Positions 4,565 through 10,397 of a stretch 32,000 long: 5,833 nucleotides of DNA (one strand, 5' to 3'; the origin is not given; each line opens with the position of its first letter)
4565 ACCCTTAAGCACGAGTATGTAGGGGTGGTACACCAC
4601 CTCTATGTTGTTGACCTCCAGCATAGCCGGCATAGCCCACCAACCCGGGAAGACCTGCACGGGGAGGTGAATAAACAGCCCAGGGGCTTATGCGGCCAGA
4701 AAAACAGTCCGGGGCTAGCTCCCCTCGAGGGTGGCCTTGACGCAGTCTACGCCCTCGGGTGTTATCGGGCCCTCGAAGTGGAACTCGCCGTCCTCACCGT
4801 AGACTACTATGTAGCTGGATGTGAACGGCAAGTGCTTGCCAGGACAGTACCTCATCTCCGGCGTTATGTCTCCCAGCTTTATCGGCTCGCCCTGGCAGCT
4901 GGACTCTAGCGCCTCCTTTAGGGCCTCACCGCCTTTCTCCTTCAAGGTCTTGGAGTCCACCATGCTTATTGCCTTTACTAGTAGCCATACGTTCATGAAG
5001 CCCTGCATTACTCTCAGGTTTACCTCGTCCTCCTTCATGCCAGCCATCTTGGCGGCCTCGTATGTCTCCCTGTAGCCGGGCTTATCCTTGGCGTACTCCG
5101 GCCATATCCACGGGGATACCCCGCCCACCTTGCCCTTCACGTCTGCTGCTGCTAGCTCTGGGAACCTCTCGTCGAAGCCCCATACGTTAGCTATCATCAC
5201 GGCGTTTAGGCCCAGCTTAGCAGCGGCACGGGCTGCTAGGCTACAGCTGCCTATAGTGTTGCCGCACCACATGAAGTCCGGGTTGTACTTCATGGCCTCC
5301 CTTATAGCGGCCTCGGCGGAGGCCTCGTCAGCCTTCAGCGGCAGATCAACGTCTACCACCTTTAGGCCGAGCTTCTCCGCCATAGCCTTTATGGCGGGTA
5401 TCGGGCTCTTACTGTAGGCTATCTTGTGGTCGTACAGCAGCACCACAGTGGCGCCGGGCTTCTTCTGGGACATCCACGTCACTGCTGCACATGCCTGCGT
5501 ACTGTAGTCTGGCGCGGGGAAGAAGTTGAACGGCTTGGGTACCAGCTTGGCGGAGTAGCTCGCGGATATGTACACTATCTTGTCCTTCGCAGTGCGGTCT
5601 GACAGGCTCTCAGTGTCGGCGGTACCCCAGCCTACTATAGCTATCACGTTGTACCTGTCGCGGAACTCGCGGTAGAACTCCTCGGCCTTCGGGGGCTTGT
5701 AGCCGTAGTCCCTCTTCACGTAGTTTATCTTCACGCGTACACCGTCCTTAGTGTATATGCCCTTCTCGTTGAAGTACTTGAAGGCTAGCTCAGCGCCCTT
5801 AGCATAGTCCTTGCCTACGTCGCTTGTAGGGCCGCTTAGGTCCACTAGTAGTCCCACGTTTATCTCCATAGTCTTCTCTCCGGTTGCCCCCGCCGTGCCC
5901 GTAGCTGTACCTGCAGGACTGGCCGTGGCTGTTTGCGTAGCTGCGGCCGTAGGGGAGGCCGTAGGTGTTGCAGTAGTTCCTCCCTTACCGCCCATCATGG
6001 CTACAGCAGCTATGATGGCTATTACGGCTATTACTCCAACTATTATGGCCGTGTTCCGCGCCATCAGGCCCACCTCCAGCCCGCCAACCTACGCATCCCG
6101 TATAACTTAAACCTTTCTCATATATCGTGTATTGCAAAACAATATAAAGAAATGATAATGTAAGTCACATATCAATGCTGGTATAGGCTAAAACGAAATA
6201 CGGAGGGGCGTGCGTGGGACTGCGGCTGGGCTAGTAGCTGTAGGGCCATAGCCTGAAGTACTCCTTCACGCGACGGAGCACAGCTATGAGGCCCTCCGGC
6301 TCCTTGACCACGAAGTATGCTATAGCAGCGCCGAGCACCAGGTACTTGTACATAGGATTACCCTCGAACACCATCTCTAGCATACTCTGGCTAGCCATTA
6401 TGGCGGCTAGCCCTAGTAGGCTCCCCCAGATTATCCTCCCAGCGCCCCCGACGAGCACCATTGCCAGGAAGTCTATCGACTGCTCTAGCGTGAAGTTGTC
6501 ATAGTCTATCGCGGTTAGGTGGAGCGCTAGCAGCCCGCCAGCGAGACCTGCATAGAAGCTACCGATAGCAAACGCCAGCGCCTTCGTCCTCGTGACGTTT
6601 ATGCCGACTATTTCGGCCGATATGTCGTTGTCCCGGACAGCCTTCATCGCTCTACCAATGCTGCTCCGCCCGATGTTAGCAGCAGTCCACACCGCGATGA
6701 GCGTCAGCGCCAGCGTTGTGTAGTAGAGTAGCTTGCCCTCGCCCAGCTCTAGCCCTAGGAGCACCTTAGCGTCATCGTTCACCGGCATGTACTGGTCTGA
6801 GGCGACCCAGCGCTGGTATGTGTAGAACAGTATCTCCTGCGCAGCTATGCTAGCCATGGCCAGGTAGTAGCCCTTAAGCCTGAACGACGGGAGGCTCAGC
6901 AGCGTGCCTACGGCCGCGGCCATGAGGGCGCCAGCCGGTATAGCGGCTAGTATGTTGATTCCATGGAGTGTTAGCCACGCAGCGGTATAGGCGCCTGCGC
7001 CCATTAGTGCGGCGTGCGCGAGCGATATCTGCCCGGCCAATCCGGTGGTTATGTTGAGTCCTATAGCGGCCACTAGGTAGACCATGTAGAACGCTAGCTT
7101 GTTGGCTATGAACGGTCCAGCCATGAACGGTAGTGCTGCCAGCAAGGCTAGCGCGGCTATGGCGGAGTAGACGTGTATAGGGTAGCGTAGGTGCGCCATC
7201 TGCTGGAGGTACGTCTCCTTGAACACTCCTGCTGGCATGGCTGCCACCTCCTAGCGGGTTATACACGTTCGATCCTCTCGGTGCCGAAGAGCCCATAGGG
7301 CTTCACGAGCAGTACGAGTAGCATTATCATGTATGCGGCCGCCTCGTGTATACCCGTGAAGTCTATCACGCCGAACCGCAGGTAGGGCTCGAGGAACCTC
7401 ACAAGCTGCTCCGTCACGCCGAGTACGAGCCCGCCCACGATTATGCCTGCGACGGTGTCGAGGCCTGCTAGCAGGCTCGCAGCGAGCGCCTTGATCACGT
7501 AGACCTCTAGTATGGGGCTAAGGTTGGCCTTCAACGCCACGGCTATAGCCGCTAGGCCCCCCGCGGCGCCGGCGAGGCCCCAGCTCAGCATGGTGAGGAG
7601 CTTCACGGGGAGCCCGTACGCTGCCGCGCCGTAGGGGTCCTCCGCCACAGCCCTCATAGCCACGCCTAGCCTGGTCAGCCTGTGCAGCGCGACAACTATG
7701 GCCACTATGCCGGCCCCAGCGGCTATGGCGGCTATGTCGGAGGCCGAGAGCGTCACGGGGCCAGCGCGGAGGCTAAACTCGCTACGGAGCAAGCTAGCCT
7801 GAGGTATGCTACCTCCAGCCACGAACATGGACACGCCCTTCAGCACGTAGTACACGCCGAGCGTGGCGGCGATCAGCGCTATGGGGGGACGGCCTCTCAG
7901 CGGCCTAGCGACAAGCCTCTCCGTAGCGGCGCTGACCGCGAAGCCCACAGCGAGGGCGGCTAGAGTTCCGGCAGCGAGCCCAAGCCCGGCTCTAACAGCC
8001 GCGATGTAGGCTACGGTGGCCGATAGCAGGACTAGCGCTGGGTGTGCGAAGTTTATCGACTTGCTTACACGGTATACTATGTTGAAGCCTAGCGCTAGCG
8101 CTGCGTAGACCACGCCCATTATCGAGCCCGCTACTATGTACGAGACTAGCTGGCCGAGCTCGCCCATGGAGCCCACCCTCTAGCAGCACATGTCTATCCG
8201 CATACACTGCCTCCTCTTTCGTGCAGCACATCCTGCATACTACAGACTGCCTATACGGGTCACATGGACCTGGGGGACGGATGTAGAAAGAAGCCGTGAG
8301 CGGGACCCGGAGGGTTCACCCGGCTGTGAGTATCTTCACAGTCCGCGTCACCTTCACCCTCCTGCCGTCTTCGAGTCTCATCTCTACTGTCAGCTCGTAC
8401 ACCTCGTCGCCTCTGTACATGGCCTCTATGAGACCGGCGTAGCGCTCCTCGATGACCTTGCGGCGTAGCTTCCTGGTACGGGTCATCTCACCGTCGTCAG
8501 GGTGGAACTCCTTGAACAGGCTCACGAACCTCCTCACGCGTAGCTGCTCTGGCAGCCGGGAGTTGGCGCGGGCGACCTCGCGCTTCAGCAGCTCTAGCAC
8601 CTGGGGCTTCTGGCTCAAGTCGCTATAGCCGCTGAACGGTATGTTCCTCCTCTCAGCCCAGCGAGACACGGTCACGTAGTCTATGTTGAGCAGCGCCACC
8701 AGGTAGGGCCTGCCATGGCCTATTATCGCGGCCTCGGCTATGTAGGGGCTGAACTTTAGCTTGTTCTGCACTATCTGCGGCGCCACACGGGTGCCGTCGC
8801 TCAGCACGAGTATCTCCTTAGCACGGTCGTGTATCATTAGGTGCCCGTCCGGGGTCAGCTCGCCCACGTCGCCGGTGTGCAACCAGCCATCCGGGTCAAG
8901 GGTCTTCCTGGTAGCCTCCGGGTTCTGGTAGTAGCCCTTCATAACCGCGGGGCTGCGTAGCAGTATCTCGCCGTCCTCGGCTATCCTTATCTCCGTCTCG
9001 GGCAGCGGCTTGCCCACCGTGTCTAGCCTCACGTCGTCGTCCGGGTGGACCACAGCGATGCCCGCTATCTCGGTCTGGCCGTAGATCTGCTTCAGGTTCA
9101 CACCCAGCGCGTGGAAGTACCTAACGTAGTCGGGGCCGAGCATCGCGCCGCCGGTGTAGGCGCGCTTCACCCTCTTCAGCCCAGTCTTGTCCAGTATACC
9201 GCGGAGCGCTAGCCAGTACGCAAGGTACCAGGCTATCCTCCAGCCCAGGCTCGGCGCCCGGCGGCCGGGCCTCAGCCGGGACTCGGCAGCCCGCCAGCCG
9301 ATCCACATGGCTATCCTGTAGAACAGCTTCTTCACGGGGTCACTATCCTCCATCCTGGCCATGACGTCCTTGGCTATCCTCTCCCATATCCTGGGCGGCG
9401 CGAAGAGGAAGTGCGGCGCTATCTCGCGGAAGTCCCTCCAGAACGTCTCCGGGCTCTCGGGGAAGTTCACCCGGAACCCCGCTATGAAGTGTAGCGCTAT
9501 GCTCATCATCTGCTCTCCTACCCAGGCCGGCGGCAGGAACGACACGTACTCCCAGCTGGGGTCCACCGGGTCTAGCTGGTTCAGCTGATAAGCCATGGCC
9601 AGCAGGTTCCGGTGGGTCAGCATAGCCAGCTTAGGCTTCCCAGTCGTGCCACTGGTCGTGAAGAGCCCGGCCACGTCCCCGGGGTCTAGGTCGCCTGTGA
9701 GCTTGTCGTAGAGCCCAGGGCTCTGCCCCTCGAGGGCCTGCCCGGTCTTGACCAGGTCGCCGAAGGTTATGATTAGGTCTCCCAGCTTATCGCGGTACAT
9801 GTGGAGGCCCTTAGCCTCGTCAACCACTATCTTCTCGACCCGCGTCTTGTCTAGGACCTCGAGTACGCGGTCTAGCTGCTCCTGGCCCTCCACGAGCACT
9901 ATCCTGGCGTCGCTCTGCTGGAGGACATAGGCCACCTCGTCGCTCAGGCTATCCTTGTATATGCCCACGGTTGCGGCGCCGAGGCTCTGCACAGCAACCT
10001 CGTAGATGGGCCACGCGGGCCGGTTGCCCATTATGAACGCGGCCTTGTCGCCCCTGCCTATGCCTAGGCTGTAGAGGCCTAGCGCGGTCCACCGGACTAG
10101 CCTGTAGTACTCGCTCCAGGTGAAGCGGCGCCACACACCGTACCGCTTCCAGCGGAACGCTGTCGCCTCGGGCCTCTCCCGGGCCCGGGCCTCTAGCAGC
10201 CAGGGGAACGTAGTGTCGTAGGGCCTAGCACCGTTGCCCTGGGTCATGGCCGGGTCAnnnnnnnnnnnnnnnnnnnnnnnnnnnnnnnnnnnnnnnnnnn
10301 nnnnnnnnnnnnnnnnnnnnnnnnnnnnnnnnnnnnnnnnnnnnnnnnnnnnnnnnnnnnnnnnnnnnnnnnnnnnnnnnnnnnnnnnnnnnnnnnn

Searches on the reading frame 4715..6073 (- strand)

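Call 53: search_protein_families(library=pfam, proteins=[window:4715-6073:-], max_evalue=0.00001)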
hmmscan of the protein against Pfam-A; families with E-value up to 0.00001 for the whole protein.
window:4715-6073:- (452 aa): 1 family
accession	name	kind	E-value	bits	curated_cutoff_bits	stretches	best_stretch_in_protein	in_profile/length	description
PF13458.12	Peripla_BP_6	-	1.2e-51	176.9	31.7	1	70-391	1-310/343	Periplasmic binding protein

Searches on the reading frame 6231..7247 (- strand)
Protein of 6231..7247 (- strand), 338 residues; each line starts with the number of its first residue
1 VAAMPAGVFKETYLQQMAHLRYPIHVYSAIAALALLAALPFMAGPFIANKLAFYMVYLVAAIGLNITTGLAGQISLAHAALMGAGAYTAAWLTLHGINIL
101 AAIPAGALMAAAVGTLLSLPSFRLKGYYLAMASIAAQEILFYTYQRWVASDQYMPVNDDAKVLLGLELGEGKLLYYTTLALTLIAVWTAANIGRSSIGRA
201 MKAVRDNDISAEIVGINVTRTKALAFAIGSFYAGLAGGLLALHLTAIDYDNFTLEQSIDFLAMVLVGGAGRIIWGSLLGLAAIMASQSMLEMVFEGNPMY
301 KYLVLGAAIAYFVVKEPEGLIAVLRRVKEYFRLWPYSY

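Call 53: search_protein_families(library=pfam, proteins=[window:6231-7247:-], max_evalue=0.00001)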
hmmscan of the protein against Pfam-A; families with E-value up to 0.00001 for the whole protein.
window:6231-7247:- (338 aa): 1 family
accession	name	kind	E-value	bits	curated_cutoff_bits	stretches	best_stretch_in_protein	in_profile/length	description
PF02653.21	BPD_transp_2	-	1.2e-40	139.8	26.8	1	47-309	2-265/269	Branched-chain amino acid transport system / permease component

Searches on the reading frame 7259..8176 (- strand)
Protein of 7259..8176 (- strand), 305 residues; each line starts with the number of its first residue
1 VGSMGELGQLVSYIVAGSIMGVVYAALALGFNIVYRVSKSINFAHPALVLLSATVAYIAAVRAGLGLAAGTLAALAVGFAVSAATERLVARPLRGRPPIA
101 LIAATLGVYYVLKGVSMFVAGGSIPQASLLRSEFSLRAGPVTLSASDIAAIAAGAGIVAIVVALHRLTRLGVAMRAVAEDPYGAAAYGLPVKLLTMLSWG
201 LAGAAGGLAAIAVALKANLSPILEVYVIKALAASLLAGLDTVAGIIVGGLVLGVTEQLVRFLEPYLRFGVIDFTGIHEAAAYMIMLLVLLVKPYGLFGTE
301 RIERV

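Call 53: search_protein_families(library=pfam, proteins=[window:7259-8176:-], max_evalue=0.00001)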
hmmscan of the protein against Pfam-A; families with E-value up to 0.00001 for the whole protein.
window:7259-8176:- (305 aa): 1 family
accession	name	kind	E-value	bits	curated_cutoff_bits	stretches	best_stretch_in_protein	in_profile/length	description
PF02653.21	BPD_transp_2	-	1.4e-27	97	26.8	1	14-289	2-265/269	Branched-chain amino acid transport system / permease component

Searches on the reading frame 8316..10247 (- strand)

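Call 53: search_protein_families(library=pfam, proteins=[window:8316-10247:-], max_evalue=0.00001)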
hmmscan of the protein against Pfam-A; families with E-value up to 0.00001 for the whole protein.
window:8316-10247:- (643 aa): 2 families
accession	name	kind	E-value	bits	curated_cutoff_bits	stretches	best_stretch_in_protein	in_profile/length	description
PF00501.34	AMP-binding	-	3.6e-70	237.1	29.9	1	18-440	1-384/384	AMP-binding enzyme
PF23562.2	AMP-binding_C_3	-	3.6e-11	44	20.8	1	478-613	2-122/124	AMP-binding enzyme C-terminal domain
